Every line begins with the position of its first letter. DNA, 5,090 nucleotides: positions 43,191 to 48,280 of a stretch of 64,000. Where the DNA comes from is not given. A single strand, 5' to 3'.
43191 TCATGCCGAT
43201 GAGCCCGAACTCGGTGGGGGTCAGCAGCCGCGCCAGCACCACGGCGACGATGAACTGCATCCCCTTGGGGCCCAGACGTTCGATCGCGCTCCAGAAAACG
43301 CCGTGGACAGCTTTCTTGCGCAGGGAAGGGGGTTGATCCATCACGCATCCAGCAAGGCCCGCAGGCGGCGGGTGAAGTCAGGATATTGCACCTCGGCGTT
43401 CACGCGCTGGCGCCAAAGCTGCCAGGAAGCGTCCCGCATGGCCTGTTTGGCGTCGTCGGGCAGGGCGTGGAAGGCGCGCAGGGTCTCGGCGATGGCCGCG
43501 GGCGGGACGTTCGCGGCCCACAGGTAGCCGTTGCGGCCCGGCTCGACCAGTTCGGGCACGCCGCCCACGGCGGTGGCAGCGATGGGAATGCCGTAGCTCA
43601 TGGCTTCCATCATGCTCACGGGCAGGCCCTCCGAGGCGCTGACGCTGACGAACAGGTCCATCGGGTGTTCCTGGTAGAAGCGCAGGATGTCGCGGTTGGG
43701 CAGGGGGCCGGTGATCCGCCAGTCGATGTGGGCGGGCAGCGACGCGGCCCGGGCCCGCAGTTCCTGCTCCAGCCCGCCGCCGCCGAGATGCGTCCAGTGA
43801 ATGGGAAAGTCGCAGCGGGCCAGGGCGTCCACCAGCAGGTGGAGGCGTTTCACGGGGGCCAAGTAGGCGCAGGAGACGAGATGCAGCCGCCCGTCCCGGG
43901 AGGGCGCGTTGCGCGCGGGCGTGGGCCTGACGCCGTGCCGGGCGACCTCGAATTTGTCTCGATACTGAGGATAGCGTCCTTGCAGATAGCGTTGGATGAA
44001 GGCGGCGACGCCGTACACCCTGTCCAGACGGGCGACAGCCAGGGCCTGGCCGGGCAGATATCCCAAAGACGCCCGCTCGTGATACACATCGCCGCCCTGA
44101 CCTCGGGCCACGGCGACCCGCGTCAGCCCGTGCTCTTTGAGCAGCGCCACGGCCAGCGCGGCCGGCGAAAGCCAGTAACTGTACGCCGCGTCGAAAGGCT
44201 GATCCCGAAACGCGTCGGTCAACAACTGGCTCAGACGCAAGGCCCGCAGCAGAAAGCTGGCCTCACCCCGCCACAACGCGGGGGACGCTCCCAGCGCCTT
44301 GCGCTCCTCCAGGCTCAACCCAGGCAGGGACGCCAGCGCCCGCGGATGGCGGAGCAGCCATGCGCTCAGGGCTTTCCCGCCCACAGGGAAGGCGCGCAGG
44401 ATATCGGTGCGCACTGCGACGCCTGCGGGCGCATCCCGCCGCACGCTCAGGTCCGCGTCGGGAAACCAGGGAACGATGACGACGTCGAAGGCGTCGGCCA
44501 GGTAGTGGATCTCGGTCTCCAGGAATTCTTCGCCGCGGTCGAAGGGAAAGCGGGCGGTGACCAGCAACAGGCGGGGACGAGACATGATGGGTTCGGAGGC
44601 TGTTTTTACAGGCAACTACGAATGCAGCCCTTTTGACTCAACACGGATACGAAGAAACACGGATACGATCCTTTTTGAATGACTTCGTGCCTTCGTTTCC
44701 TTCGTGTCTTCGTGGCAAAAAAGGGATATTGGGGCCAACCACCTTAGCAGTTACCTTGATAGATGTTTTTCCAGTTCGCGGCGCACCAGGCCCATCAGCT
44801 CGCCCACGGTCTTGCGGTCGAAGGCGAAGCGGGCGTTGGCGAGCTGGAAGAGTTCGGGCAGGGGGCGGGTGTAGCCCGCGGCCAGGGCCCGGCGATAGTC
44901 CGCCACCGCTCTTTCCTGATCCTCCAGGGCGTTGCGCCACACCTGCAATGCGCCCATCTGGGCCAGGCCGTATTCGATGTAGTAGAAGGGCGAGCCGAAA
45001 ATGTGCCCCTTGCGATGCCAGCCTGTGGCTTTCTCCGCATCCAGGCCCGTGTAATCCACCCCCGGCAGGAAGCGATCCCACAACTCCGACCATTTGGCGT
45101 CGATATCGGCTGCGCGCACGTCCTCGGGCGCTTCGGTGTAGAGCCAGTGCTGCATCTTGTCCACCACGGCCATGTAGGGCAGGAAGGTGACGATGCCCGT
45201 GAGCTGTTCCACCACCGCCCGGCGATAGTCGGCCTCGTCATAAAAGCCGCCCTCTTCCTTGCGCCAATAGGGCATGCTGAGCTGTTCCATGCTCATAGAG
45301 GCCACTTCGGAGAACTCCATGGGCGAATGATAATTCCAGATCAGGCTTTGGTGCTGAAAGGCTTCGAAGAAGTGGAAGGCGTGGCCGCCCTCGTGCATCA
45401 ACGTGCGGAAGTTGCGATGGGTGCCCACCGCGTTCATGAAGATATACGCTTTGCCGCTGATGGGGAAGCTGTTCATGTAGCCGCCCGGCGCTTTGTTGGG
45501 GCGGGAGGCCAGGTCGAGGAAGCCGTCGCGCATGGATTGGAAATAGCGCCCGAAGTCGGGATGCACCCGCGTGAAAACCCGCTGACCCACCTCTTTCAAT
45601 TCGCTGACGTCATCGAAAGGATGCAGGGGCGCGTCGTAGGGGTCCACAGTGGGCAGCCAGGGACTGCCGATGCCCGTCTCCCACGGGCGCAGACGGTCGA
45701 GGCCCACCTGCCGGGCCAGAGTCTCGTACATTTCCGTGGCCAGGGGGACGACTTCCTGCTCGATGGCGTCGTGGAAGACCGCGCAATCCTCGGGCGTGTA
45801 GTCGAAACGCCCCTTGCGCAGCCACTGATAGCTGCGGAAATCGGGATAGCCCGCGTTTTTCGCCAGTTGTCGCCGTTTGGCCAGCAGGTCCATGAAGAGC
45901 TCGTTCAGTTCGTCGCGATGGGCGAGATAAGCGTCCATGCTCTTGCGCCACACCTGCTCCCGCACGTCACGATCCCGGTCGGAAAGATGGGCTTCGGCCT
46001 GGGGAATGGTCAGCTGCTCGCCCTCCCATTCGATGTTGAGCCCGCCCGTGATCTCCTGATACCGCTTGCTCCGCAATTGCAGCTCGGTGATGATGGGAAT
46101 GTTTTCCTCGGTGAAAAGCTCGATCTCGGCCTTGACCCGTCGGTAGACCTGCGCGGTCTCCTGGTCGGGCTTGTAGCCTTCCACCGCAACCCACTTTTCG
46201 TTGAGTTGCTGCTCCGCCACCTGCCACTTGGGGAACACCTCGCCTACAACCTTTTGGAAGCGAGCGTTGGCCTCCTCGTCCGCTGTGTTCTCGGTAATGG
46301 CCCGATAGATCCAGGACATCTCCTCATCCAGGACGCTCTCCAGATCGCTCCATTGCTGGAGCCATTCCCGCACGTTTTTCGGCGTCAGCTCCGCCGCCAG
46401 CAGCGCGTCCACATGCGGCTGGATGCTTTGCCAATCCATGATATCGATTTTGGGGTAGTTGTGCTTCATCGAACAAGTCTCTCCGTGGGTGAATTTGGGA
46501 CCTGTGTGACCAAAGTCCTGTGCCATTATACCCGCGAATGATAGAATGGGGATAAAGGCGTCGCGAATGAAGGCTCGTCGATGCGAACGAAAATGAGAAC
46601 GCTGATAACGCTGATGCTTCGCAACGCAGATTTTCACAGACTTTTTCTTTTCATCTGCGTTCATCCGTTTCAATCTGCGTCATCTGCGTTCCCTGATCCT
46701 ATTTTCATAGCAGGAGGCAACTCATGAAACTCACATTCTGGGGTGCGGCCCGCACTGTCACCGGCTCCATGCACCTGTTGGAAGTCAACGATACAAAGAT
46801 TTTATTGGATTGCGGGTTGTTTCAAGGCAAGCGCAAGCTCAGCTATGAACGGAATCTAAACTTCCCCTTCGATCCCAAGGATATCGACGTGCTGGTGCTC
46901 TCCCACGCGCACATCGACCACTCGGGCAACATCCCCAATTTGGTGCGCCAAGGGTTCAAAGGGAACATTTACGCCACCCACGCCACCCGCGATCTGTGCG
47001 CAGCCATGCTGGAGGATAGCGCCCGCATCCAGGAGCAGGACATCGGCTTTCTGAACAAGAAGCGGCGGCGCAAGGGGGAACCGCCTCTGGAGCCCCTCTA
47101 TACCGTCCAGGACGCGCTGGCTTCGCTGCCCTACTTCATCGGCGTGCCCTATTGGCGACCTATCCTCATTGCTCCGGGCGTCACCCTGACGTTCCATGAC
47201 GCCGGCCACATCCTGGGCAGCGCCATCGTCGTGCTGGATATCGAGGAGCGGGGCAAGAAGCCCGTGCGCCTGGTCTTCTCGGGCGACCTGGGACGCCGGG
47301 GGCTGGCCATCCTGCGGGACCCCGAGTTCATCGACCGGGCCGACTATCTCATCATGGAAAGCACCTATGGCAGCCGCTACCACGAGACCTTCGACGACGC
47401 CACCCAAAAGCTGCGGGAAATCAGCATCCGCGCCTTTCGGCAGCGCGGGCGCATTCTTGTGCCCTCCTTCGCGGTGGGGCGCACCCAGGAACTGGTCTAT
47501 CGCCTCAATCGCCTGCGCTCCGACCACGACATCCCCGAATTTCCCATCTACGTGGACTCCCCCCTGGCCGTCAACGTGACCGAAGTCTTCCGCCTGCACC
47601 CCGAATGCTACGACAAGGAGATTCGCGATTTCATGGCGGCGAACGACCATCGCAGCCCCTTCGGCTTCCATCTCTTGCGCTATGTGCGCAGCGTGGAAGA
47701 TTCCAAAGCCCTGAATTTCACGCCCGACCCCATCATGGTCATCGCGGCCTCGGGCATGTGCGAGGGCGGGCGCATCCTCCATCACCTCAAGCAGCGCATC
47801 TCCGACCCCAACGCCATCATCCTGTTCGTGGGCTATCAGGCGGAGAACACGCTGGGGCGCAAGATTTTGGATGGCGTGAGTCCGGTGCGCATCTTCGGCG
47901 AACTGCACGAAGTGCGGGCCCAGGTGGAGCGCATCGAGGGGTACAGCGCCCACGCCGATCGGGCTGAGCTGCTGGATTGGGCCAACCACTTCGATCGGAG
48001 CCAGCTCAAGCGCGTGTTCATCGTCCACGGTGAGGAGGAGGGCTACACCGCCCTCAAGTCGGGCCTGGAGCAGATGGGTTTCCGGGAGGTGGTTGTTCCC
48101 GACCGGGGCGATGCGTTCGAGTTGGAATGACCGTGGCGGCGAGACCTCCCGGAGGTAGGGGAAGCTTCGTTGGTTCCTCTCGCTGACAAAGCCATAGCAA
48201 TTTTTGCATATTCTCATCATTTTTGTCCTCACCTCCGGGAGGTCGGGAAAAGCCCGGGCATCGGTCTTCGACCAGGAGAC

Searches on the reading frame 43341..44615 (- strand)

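Call 82: search_protein_families(library=pfam, proteins=[window:43341-44615:-], max_evalue=0.0001)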
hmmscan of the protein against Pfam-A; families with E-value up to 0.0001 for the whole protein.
window:43341-44615:- (424 aa): 3 families
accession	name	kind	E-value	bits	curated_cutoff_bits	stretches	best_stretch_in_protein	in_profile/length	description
PF00534.26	Glycos_transf_1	-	4.9e-21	75.5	26.4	1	240-390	12-163/172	Glycosyl transferases group 1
PF13692.12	Glyco_trans_1_4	-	9.9e-19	68.4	27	1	247-380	5-137/142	Glycosyl transferases group 1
PF13524.12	Glyco_trans_1_2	-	1.5e-05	25.4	25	1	299-411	29-135/144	Glycosyl transferase-like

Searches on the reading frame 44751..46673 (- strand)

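Call 82: search_protein_families(library=pfam, proteins=[window:44751-46673:-], max_evalue=0.0001)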
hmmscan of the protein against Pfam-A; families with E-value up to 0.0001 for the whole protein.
window:44751-46673:- (640 aa): 1 family
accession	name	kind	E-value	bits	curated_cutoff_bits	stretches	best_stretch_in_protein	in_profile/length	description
PF01432.26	Peptidase_M3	-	2.3e-49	169.4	27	1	229-619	2-448/457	Peptidase family M3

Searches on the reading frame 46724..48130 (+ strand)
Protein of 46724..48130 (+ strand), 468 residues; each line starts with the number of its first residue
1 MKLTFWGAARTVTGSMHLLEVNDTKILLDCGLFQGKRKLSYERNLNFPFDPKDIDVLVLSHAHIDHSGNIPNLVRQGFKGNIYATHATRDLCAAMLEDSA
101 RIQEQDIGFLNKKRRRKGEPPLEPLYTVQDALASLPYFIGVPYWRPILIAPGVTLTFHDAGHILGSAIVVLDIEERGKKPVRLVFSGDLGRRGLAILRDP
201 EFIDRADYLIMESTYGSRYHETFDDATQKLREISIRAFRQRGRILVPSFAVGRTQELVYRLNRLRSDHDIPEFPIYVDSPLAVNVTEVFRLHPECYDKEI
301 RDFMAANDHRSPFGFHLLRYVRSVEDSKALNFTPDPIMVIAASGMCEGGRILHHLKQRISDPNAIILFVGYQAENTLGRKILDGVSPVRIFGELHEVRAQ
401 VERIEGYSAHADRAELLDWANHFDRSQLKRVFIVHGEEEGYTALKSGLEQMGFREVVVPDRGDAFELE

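Call 82: search_protein_families(library=pfam, proteins=[window:46724-48130:+], max_evalue=0.0001)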
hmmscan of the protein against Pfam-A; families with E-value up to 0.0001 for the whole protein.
window:46724-48130:+ (468 aa): 5 families
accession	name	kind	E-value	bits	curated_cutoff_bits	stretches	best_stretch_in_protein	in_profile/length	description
PF10996.14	Beta-Casp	-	6.8e-41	140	27.7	1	254-381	1-120/120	Beta-Casp domain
PF07521.17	RMMBL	-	1.2e-15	57.7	21.6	1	396-459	3-63/63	Zn-dependent metallo-hydrolase RNA specificity domain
PF00753.33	Lactamase_B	-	1.3e-11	45.3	22.7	1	14-218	6-165/196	Metallo-beta-lactamase superfamily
PF16661.11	Lactamase_B_6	-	3.4e-08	33.5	27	1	18-170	1-148/193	Metallo-beta-lactamase superfamily domain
PF12706.13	Lactamase_B_2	-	2.1e-07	31.2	27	1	24-101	1-79/200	Beta-lactamase superfamily domain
